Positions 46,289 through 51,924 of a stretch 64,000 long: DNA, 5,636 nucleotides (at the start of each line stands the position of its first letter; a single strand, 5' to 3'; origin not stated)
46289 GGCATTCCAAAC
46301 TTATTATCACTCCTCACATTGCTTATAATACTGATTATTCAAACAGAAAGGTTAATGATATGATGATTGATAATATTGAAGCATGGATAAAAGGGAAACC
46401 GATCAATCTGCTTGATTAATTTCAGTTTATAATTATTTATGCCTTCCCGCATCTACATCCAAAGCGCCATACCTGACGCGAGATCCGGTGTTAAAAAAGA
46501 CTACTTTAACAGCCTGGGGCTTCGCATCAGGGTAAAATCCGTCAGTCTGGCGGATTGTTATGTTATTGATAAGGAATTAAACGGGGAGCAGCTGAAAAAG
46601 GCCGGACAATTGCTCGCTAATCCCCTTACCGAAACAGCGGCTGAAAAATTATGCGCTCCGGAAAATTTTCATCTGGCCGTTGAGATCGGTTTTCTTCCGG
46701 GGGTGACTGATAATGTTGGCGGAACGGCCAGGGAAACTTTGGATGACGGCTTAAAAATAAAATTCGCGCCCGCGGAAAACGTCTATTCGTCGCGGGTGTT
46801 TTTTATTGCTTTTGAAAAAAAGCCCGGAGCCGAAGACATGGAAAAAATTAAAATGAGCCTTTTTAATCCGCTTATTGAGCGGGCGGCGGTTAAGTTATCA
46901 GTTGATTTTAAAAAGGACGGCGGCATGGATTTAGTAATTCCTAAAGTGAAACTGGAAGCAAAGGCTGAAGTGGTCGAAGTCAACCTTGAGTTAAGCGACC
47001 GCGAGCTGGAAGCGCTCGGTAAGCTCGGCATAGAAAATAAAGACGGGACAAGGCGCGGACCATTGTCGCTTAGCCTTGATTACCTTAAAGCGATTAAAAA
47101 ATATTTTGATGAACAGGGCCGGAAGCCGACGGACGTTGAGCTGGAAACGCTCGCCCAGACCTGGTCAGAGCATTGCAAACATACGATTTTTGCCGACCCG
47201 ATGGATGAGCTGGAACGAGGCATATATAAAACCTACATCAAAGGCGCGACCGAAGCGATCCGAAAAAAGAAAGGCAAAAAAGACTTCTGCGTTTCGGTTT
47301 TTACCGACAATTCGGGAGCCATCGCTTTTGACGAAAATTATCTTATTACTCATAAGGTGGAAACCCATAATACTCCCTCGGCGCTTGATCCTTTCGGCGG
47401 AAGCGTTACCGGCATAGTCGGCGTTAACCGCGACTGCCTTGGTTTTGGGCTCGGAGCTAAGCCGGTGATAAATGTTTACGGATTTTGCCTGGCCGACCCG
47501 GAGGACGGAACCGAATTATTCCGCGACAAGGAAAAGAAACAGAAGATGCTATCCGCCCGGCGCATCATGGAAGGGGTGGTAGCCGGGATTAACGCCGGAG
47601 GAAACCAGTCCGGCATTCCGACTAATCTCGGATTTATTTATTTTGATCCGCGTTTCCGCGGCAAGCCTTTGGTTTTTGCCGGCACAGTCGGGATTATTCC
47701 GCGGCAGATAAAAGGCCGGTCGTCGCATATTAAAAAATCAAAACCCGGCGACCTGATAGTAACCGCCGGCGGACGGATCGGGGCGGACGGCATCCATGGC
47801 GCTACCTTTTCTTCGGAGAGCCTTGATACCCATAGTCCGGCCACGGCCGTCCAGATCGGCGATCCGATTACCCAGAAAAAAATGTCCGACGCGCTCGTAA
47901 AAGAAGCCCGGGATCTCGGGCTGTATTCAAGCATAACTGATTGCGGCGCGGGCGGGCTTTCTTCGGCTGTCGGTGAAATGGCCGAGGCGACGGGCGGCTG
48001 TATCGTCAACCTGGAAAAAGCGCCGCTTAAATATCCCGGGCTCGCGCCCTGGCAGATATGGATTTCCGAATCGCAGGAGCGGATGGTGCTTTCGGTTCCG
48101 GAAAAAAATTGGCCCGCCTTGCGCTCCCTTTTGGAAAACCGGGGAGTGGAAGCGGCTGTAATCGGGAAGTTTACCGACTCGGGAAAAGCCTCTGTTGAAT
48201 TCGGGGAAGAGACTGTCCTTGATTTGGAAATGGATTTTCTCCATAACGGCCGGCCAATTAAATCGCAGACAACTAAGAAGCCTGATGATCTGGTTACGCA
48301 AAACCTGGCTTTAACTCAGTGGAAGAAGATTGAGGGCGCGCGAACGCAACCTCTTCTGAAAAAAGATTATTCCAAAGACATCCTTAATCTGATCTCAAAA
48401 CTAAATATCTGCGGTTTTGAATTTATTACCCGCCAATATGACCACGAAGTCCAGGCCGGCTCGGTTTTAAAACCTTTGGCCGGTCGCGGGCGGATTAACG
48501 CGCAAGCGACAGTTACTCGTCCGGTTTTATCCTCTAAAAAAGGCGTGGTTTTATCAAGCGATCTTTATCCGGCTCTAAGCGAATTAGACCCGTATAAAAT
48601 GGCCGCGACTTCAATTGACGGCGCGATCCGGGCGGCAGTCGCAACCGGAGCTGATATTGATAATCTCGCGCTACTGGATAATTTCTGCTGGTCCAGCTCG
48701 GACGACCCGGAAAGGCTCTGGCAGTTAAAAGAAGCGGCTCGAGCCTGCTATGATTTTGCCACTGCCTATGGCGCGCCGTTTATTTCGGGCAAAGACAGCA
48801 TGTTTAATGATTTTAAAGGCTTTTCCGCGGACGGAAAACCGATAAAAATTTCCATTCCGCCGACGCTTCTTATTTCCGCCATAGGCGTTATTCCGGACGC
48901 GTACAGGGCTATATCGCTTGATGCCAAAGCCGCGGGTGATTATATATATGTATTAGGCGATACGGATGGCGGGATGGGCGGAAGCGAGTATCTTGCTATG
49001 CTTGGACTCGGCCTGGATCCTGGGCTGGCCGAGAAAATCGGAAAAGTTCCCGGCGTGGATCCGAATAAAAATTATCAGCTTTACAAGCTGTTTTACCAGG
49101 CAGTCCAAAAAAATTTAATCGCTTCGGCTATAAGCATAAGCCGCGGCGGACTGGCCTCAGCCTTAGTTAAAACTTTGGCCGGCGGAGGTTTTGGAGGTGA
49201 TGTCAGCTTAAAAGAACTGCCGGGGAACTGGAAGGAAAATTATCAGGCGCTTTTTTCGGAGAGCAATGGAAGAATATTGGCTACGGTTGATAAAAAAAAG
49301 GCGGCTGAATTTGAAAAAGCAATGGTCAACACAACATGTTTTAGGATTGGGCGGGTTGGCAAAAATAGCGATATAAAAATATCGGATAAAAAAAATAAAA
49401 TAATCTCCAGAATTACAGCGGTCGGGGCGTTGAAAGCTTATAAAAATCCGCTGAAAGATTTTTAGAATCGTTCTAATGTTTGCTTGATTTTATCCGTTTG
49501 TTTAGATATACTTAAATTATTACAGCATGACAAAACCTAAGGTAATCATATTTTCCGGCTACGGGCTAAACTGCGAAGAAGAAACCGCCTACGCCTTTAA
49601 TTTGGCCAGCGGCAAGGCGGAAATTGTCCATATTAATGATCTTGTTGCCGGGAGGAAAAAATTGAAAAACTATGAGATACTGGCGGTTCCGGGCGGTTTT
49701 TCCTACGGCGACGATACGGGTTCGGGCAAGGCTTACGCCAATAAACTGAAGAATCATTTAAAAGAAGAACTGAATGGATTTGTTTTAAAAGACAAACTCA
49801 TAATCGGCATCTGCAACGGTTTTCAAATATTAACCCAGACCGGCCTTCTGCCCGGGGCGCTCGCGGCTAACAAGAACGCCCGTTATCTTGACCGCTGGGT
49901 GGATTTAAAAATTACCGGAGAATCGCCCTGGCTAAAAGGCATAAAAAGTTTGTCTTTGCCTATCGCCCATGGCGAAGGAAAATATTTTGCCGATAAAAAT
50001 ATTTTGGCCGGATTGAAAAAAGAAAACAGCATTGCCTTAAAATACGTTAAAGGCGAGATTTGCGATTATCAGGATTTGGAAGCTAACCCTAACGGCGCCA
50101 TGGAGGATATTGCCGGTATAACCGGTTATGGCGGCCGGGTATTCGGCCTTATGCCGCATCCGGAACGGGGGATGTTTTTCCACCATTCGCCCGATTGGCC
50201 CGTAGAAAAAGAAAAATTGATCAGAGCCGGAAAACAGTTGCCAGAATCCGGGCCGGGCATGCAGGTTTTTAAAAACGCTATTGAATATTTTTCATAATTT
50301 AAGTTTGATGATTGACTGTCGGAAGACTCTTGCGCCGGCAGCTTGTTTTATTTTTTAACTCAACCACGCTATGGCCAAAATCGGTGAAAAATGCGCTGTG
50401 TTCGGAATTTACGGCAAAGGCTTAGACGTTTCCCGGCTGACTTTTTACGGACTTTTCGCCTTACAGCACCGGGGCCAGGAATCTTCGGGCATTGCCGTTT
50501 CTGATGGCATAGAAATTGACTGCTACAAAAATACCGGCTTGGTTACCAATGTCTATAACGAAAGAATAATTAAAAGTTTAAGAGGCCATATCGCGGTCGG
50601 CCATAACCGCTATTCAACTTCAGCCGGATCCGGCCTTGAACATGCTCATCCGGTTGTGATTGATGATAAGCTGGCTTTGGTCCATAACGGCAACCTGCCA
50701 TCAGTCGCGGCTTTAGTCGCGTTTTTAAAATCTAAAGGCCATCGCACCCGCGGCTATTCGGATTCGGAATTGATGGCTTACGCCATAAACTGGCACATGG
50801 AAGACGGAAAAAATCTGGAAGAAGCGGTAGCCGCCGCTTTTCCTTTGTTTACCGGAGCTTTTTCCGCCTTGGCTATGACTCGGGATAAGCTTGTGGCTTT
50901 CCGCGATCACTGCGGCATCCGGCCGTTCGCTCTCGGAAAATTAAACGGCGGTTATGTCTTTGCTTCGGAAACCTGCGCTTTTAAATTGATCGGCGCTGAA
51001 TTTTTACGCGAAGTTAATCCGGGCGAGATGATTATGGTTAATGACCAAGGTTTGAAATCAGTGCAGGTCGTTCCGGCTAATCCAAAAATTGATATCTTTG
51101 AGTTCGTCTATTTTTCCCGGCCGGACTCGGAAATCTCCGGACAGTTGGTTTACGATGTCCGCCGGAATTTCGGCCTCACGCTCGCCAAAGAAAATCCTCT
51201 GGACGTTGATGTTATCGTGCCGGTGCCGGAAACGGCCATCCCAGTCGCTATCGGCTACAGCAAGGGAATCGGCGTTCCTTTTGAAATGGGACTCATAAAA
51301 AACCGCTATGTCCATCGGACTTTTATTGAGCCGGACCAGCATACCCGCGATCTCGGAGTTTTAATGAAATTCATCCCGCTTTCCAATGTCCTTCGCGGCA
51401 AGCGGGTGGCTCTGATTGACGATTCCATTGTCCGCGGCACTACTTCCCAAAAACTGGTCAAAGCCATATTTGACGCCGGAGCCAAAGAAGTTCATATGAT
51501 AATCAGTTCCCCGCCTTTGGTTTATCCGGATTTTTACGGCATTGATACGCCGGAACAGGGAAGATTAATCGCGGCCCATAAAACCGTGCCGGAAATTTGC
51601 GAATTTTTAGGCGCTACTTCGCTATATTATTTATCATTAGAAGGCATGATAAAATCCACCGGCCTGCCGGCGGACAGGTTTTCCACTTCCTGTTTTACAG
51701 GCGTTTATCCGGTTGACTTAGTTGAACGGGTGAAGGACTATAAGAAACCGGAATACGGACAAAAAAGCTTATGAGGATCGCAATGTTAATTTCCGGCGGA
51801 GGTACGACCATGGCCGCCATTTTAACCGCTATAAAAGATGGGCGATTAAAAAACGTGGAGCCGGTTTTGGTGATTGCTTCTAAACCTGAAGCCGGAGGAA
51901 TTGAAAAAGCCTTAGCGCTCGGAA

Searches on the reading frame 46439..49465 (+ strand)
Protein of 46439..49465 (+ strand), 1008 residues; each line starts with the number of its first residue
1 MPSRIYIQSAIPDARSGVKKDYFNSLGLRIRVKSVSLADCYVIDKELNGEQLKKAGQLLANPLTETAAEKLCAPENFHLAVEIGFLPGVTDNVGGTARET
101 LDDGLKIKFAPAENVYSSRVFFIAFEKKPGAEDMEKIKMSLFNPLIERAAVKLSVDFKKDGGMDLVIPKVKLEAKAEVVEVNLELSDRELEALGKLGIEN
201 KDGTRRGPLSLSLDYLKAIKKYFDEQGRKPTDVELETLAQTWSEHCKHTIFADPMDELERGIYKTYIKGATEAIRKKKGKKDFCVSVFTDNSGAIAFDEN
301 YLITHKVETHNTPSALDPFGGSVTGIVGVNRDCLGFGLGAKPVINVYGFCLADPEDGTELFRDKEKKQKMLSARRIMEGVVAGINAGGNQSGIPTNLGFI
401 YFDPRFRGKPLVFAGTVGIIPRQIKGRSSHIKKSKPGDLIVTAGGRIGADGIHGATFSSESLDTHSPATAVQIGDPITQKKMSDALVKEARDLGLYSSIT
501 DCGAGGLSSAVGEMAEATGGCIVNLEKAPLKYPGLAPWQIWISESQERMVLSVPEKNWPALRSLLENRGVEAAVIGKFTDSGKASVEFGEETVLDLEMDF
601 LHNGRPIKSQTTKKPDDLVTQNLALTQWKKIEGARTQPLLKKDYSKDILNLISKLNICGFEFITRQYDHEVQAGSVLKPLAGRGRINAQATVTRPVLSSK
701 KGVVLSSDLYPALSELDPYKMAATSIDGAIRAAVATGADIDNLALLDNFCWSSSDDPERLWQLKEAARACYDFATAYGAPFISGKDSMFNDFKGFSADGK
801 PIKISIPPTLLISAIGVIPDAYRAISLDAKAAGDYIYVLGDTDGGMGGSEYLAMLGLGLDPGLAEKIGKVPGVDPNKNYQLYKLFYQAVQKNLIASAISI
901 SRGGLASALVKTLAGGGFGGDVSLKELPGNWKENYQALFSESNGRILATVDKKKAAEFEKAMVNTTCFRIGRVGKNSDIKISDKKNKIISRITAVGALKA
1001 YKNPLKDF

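Call 6: search_protein_families(library=pfam, proteins=[window:46439-49465:+], max_evalue=0.001)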
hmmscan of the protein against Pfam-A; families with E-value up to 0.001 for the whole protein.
window:46439-49465:+ (1008 aa): 3 families
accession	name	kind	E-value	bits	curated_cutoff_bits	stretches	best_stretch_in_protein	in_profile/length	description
PF02769.27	AIRS_C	-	2e-48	164.9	23.1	2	435-587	1-154/156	AIR synthase related protein, C-terminal domain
PF00586.29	AIRS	-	7.5e-19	68.7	24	2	290-420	2-112/112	AIR synthase related protein, N-terminal domain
PF18072.6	FGAR-AT_linker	-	3.6e-14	53.4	26.6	1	208-248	9-49/50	Formylglycinamide ribonucleotide amidotransferase linker domain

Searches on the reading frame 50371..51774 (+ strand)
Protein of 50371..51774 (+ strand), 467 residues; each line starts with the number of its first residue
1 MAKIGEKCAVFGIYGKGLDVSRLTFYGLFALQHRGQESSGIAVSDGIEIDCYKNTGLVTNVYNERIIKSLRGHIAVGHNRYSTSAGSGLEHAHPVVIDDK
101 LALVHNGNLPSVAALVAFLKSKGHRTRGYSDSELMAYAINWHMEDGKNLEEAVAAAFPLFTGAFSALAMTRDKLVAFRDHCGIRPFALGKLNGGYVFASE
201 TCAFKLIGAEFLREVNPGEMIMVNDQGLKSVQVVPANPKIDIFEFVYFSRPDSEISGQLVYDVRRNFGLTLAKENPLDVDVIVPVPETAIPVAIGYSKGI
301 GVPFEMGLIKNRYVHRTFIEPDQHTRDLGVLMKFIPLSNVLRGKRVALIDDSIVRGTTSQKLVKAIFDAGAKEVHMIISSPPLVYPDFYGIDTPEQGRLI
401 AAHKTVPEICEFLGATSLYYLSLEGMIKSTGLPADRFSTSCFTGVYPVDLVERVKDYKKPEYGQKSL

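Call 34: search_protein_families(library=pfam, proteins=[window:50371-51774:+], max_evalue=0.00001)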
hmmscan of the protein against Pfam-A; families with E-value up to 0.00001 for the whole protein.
window:50371-51774:+ (467 aa): 3 families
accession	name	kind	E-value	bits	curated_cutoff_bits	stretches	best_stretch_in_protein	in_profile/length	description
PF13522.11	GATase_6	-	8.3e-17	61.9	27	1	70-200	8-130/130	Glutamine amidotransferase domain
PF13537.11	GATase_7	-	3e-13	50.3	25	1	92-204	13-121/123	Glutamine amidotransferase domain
PF00156.33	Pribosyltran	-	3.5e-06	26.9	26.3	1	278-378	29-122/158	Phosphoribosyl transferase domain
